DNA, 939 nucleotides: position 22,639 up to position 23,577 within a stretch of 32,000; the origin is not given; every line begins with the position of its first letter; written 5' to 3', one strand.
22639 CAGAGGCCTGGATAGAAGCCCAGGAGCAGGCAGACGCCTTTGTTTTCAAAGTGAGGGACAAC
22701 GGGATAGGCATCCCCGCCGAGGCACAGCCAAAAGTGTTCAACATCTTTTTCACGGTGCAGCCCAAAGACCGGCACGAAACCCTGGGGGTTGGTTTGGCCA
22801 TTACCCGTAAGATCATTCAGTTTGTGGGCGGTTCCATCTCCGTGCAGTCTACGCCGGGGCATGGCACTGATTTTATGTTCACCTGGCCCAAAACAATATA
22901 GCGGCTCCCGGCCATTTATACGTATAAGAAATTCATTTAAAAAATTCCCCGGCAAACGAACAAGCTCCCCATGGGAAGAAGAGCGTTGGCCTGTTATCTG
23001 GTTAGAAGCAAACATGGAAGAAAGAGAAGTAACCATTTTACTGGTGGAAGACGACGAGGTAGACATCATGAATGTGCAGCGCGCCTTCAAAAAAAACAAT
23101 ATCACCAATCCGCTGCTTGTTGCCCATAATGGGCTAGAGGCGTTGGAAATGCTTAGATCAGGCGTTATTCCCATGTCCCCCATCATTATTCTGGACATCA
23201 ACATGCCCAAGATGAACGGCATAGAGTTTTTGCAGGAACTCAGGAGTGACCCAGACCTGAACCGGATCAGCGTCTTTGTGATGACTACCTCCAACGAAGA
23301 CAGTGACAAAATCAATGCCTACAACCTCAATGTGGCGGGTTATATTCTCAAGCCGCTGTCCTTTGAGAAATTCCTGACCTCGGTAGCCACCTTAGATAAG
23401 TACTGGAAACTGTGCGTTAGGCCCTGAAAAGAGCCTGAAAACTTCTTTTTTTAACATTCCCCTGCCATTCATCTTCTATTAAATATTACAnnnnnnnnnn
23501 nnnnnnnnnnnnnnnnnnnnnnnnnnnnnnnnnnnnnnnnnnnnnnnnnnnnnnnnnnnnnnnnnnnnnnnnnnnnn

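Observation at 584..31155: Abundant REP/BIME-like palindromic repeat family occupying nearly every intergenic gap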

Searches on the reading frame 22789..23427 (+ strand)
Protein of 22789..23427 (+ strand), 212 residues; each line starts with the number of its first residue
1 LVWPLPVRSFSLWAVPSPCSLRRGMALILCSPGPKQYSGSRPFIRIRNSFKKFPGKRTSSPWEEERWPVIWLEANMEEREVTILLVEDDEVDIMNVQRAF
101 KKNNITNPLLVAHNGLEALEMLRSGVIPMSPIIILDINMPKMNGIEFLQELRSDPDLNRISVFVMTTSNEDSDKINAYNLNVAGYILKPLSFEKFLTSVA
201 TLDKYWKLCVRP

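Call 8: search_protein_families(library=pfam, proteins=[window:22789-23427:+])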
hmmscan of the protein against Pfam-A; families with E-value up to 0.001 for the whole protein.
window:22789-23427:+ (212 aa): 1 family
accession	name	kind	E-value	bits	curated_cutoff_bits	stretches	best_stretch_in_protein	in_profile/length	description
PF00072.30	Response_reg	-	9.9e-20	71.2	30.2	1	83-199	1-110/111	Response regulator receiver domain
